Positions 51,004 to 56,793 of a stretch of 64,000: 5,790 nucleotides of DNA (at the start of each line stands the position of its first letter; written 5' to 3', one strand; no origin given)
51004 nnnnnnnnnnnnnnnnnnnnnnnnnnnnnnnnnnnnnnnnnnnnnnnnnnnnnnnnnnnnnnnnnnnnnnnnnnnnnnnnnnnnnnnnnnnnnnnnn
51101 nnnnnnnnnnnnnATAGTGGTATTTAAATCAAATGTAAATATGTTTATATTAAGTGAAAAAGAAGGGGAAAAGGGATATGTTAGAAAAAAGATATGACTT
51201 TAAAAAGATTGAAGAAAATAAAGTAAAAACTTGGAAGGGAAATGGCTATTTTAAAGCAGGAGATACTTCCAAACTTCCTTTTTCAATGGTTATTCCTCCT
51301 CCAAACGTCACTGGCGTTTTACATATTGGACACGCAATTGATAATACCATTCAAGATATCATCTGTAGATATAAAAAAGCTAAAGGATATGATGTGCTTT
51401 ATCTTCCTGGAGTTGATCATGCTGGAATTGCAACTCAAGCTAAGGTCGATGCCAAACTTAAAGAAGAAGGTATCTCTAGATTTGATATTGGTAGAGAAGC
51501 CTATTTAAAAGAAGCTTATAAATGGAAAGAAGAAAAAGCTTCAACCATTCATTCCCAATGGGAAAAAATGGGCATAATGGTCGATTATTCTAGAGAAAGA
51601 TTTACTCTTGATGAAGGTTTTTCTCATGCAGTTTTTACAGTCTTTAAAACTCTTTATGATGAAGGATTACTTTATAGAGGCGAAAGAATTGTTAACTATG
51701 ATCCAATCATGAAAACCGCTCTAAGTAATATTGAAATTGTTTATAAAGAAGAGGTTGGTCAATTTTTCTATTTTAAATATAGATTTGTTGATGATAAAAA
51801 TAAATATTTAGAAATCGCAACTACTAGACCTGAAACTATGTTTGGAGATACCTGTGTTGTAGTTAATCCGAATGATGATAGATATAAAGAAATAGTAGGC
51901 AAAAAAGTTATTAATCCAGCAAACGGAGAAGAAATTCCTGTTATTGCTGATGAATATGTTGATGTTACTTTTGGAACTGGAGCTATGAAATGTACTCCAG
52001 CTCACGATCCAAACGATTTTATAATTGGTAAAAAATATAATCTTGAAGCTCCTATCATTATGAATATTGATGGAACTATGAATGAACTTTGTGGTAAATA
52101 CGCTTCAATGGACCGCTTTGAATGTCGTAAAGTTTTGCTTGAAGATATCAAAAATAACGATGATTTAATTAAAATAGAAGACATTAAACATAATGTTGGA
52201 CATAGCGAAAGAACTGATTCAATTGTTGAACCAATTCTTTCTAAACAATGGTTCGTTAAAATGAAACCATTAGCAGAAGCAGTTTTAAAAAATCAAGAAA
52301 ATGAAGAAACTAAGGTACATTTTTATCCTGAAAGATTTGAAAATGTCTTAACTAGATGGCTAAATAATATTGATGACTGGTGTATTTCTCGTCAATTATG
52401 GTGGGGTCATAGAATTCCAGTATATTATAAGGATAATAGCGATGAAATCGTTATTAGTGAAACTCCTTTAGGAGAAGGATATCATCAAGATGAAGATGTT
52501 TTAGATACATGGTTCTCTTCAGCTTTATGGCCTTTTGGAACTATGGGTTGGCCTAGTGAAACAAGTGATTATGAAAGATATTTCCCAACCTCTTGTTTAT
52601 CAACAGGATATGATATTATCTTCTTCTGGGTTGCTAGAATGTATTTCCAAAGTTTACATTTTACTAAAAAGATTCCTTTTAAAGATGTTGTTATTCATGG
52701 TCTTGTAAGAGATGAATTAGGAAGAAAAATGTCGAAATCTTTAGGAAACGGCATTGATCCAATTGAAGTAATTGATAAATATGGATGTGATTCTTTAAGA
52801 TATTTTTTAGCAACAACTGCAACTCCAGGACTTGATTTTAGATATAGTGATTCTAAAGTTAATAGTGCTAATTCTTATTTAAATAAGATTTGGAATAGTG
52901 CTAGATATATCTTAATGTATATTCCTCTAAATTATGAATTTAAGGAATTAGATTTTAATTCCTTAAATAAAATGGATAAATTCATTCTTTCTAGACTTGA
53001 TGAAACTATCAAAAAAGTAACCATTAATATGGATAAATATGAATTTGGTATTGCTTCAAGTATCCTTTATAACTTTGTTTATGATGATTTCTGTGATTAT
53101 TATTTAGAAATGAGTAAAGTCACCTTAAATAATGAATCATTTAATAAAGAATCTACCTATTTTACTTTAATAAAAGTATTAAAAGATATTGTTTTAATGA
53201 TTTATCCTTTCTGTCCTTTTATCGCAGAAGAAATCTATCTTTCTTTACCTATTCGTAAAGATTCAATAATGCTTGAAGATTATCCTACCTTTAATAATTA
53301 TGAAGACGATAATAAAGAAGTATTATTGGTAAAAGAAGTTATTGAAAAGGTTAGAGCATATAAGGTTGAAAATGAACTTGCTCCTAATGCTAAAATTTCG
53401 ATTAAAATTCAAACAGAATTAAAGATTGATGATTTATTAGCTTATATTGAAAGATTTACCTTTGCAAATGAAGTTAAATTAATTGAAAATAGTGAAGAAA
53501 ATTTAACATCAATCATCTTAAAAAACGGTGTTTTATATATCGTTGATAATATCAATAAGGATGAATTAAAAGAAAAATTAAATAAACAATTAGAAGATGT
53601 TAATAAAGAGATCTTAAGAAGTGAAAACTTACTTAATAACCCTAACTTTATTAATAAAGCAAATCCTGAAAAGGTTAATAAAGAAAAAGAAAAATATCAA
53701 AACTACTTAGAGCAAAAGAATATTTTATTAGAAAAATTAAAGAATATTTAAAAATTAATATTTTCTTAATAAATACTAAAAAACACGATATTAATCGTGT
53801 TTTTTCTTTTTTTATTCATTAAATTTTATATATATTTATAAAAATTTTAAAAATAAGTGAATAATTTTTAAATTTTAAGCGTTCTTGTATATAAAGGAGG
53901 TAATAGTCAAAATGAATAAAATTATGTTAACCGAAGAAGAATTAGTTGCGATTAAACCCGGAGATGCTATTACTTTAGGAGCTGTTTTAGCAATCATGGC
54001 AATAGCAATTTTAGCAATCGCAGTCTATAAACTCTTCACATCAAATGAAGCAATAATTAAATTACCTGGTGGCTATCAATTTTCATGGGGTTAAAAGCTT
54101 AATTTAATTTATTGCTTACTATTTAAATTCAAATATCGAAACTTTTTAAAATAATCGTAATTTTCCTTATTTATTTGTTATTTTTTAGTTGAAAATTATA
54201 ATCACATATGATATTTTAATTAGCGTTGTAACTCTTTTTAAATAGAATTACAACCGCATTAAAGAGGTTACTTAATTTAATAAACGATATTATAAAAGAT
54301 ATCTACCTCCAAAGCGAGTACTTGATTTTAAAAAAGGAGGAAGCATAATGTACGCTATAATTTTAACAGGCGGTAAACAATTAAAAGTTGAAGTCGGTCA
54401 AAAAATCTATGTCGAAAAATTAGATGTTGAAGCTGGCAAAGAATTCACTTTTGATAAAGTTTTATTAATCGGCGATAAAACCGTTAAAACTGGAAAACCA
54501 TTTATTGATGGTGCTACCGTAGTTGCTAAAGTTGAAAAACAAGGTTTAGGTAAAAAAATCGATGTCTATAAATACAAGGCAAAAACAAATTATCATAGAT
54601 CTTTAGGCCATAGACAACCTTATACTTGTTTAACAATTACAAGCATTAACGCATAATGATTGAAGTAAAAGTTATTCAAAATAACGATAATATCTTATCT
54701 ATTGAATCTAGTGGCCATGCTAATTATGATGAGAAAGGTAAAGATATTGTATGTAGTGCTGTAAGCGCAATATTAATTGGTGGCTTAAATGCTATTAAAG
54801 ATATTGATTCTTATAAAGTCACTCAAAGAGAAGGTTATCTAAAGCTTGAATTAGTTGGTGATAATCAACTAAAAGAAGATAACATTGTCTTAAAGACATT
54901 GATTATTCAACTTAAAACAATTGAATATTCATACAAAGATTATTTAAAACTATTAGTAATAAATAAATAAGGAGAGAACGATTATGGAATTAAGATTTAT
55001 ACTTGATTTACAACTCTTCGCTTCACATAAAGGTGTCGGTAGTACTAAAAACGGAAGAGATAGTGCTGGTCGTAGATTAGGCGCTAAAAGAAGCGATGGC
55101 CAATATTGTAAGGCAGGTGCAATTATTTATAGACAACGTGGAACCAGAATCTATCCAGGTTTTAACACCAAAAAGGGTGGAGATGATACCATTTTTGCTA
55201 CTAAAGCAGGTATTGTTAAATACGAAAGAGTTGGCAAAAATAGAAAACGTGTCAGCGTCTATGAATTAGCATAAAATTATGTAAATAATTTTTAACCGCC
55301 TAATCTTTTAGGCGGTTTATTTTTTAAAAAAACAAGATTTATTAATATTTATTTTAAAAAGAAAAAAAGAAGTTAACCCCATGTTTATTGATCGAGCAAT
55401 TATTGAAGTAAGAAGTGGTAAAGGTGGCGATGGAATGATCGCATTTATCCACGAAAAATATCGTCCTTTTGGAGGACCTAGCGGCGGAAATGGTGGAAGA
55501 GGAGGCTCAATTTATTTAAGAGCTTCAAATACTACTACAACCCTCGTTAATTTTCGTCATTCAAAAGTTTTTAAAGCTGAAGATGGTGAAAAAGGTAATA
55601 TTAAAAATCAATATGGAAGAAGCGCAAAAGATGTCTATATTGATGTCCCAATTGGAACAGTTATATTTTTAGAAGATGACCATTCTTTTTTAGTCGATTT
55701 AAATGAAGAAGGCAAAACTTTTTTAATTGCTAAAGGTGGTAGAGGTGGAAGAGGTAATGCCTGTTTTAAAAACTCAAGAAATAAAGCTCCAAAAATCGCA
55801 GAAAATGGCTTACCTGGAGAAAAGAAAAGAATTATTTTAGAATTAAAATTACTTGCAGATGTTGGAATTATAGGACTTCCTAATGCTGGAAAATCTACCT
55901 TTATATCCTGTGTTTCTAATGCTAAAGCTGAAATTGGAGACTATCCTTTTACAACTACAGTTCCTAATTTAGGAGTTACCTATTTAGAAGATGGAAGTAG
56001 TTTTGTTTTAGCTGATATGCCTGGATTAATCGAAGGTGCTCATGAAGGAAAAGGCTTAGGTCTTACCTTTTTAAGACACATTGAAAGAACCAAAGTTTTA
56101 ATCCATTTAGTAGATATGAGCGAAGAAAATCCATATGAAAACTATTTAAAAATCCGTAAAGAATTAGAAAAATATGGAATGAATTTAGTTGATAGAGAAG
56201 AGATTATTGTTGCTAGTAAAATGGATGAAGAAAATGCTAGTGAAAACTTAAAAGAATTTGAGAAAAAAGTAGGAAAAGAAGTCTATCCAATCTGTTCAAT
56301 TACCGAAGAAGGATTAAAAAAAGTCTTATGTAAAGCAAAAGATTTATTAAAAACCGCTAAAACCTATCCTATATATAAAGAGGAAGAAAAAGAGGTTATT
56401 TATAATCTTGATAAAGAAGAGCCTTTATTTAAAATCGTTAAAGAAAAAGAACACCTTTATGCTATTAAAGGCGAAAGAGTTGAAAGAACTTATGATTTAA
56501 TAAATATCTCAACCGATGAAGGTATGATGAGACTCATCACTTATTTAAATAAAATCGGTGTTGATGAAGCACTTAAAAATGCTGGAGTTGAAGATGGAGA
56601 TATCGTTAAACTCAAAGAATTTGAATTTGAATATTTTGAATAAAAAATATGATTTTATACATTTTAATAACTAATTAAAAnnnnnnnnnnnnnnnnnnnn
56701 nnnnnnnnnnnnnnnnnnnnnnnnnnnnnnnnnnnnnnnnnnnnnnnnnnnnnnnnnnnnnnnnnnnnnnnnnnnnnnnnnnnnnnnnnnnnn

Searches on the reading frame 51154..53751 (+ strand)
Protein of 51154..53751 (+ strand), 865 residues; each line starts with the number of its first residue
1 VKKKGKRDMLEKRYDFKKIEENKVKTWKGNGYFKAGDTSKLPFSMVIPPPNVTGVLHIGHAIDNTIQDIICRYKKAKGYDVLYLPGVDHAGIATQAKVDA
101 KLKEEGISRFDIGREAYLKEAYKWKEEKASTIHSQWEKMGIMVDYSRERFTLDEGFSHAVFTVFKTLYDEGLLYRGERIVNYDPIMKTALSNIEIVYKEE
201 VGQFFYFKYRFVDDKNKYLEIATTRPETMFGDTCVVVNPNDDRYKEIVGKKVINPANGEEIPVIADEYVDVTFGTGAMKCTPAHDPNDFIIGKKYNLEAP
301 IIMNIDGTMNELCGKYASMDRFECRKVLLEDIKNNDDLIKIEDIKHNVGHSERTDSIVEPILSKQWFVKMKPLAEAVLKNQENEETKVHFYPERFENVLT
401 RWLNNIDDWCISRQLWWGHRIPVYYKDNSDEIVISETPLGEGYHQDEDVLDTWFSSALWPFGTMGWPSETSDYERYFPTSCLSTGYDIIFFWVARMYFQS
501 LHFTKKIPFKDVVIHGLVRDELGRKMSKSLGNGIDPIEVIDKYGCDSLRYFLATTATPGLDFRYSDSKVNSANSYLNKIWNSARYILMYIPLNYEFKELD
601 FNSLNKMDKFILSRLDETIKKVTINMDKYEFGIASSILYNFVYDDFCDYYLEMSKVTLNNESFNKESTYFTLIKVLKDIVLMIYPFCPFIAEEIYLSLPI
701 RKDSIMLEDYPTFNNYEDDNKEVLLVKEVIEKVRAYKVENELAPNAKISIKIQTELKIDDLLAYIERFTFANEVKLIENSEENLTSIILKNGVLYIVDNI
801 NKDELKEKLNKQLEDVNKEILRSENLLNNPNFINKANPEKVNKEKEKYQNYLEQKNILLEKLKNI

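Call 63: search_protein_families(library=pfam, proteins=[window:51154-53751:+], max_evalue=0.00001)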
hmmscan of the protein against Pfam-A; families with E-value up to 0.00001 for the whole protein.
window:51154-53751:+ (865 aa): 6 families
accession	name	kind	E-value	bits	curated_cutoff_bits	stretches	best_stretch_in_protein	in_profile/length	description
PF00133.28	tRNA-synt_1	-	3.8e-140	467.7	22.7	2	24-435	3-257/414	tRNA synthetases class I (I, L, M and V)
PF08264.19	Anticodon_1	-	6.7e-36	123.8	25.1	1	608-751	1-147/148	Anticodon-binding domain of tRNA ligase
PF09334.17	tRNA-synt_1g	-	2.7e-25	89.4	20.1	2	363-576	181-379/391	tRNA synthetases class I (M)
PF13603.12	tRNA-synt_1_2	-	4e-14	52.9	25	1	249-306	86-144/185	Leucyl-tRNA synthetase, editing domain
PF10458.14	Val_tRNA-synt_C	-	5.2e-11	43.1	25.9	1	803-865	3-65/66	Valyl tRNA synthetase tRNA binding arm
PF01406.26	tRNA-synt_1e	-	4.7e-08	33.2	27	0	485-556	214-284/301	tRNA synthetases class I (C) catalytic domain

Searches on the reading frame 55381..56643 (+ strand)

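Call 63: search_protein_families(library=pfam, proteins=[window:55381-56643:+], max_evalue=0.00001)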
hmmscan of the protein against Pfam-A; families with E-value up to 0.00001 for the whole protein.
window:55381-56643:+ (420 aa): 4 families
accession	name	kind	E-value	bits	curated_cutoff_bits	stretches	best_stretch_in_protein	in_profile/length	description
PF01018.28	GTP1_OBG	-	3e-57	193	27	1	3-157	1-155/155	GTP1/OBG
PF01926.29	MMR_HSR1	-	8.8e-25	87.5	21.9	1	160-278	1-111/113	50S ribosome-binding GTPase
PF09269.16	DUF1967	-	2e-18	66.6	27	1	350-418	1-70/70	Domain of unknown function (DUF1967)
PF02421.24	FeoB_N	-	8.6e-10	38.8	27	1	161-316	3-153/156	Ferrous iron transport protein B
